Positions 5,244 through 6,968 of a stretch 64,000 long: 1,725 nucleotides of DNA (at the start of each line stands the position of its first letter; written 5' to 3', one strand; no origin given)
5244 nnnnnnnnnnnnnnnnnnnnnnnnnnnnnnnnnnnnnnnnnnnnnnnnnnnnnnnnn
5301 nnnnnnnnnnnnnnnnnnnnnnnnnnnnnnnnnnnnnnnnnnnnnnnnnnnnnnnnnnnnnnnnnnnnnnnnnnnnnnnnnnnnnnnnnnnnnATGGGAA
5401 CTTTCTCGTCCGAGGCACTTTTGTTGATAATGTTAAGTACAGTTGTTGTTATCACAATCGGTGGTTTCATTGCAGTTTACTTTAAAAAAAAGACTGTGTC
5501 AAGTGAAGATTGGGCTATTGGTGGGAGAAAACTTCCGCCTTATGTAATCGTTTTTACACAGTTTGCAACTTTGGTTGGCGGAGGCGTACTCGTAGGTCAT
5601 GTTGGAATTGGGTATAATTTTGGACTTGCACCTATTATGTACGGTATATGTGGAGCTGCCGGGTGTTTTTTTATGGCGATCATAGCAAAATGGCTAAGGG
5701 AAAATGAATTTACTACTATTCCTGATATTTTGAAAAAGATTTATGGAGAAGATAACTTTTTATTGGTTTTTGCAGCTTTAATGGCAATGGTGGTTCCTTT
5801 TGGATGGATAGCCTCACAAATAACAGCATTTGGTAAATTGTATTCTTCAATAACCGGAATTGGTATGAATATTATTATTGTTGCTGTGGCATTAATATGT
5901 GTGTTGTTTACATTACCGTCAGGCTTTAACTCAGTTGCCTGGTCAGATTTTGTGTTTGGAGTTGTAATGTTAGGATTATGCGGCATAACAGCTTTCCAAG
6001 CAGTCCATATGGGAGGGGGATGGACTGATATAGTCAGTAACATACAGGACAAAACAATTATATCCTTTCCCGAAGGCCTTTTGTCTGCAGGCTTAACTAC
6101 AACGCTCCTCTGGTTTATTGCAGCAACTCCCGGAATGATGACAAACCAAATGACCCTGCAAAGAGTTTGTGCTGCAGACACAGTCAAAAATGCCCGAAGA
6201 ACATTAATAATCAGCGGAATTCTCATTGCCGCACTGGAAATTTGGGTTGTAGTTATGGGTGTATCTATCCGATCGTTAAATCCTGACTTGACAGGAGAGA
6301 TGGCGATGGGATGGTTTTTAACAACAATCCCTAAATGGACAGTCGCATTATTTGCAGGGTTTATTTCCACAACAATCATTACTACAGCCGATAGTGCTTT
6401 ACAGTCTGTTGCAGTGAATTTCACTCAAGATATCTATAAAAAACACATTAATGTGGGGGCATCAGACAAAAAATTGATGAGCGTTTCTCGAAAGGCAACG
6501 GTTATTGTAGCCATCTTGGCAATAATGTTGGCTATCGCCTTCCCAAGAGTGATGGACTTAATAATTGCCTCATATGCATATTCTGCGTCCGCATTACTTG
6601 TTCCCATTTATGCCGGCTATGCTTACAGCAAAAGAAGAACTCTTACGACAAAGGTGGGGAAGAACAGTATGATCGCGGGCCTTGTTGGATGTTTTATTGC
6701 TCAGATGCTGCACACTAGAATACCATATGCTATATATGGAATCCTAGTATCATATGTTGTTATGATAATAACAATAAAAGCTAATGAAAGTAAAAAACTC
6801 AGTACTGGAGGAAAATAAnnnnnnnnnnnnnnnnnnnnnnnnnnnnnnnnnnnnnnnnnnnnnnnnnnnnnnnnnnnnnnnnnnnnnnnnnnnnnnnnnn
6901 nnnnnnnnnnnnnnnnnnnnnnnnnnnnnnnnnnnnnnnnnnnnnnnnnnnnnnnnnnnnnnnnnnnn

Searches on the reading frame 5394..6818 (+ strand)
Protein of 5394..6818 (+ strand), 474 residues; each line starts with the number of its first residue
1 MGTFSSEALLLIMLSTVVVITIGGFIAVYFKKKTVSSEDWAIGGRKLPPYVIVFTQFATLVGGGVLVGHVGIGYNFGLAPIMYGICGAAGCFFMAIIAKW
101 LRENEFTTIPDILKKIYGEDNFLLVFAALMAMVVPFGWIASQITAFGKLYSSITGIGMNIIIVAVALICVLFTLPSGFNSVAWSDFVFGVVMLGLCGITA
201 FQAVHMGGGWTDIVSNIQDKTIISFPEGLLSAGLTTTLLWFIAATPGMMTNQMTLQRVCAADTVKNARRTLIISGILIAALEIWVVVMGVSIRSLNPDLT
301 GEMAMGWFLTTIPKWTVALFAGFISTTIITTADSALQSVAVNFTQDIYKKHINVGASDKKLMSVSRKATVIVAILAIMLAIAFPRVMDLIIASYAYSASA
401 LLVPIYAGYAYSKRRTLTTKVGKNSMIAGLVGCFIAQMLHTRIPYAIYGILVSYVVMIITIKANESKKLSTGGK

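Call 4: search_protein_families(library=pfam, proteins=[window:5394-6818:+], max_evalue=0.01)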
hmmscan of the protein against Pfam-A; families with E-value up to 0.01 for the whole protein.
window:5394-6818:+ (474 aa): 1 family
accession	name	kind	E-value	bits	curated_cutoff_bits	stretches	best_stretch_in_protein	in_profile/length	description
PF00474.23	SSF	-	2.7e-32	112.6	22.8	1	42-405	3-385/406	Sodium:solute symporter family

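Call 5: search_protein_families(library=ncbifam, proteins=[window:5394-6818:+], max_evalue=0.01)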
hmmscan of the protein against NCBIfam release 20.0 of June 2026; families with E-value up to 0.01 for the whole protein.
window:5394-6818:+ (474 aa): 8 families
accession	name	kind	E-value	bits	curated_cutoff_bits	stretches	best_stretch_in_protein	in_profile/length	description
TIGR00813.1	sss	superfamily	1.4e-34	119.9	184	1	41-406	2-391/411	sodium/solute symporter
TIGR02119.1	panF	equivalog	3.2e-28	99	328.05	1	10-460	5-460/471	sodium/pantothenate symporter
TIGR02121.1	Na_Pro_sym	equivalog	1.3e-26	93.4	515.5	1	17-461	8-462/488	sodium/proline symporter PutP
NF007790.0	PRK10484.1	equivalog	1.9e-20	73.2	401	1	11-451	4-468/527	solute:sodium symporter family transporter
NF011948.0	PRK15419.1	equivalog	8.4e-15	54.6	955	1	13-458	7-463/502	sodium/proline symporter PutP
TIGR03648.1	Na_symport_lg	subfamily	2.9e-14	52.4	320.75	2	310-441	356-485/547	VC_2705 family sodium/solute symporter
NF006903.2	PRK09395.1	subfamily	4.5e-06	25.3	750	1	11-439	38-481/552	cation/acetate symporter ActP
NF009135.0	PRK12488.1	subfamily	0.00024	19.8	850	1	13-439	37-478/549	cation/acetate symporter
